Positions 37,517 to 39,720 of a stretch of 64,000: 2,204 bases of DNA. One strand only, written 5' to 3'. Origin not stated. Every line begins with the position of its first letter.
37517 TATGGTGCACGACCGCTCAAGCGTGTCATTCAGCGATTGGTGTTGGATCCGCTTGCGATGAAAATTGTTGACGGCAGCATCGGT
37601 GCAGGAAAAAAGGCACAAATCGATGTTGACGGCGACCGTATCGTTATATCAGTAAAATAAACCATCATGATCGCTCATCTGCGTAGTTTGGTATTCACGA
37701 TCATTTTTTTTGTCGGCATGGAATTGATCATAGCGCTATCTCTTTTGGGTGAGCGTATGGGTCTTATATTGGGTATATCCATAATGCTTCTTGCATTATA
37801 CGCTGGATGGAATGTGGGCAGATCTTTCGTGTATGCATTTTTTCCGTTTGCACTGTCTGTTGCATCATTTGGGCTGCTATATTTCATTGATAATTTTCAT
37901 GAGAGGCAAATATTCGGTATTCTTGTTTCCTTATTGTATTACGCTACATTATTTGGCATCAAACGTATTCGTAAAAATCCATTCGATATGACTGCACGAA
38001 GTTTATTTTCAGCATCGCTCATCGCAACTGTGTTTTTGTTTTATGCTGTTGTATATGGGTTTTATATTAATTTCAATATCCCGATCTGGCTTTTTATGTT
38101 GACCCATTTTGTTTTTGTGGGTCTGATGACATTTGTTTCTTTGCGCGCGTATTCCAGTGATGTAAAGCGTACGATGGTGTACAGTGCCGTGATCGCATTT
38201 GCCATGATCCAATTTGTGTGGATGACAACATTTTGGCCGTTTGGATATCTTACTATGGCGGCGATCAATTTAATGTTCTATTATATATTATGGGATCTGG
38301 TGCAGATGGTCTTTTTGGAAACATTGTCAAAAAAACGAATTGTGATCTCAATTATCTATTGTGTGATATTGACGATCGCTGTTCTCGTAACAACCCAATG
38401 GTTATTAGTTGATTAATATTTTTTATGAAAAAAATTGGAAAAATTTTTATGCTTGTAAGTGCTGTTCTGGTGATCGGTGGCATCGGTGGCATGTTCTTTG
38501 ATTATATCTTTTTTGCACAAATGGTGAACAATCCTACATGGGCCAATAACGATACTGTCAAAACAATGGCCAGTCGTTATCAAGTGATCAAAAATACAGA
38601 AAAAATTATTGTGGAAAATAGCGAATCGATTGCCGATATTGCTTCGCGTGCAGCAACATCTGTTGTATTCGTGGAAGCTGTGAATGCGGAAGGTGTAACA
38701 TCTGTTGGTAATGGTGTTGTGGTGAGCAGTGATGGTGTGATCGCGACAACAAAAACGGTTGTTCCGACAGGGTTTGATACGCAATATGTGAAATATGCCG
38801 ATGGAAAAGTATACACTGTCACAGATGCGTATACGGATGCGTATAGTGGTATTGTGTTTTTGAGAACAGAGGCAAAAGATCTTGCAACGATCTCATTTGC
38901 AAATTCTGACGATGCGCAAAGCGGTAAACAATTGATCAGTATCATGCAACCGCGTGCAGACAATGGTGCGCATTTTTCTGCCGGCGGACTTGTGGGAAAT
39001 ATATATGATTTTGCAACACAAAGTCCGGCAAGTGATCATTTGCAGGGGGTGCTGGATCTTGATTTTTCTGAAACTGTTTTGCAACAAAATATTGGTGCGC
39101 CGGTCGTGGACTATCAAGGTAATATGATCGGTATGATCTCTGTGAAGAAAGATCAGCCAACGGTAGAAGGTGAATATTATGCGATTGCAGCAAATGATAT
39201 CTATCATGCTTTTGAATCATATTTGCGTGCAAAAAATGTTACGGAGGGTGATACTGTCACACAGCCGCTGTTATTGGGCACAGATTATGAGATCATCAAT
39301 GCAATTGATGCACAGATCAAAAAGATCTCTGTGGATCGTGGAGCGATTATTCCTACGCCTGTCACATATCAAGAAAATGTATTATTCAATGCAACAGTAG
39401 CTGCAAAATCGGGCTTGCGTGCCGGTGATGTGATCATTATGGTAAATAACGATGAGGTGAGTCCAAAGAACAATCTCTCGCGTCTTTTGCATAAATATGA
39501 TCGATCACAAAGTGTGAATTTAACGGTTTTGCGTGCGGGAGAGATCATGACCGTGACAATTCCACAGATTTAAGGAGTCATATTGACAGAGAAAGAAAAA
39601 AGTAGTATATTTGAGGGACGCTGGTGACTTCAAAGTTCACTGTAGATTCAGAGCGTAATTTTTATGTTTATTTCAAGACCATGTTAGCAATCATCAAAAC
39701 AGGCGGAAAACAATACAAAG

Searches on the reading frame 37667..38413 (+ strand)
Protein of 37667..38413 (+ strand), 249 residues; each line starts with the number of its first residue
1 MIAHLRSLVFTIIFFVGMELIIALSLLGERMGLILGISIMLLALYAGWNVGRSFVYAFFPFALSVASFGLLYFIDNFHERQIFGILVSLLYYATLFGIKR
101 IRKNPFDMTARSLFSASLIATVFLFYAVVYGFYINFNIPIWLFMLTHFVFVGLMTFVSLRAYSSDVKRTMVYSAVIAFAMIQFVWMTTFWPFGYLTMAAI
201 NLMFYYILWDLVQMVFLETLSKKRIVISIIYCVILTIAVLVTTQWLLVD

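Call 62: search_protein_families(library=pfam, proteins=[window:37667-38413:+], max_evalue=0.01)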
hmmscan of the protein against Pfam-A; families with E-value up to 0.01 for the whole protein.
window:37667-38413:+ (249 aa): 1 family
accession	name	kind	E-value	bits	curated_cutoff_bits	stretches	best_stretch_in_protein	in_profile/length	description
PF18900.5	DUF5656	-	5.6e-10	39.4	23.3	1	52-243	54-240/242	Protein of unknown function (DUF5656)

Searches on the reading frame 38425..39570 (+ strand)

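Call 62: search_protein_families(library=pfam, proteins=[window:38425-39570:+], max_evalue=0.01)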
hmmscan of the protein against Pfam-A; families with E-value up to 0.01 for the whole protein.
window:38425-39570:+ (382 aa): 5 families
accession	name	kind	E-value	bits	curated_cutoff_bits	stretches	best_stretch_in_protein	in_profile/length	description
PF13365.12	Trypsin_2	-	4e-12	47.5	27.6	1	95-237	1-144/144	Trypsin-like peptidase domain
PF13180.12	PDZ_2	-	7.5e-09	36.2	27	1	326-379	25-78/80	PDZ domain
PF17820.7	PDZ_6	-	2.7e-07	30.7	27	1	324-370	9-54/54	PDZ domain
PF00595.29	PDZ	-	0.0006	20.6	23.2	1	313-346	26-58/81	PDZ domain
PF14685.13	PDZ_Tricorn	-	0.003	17.9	25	0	329-374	36-83/88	Tricorn protease PDZ domain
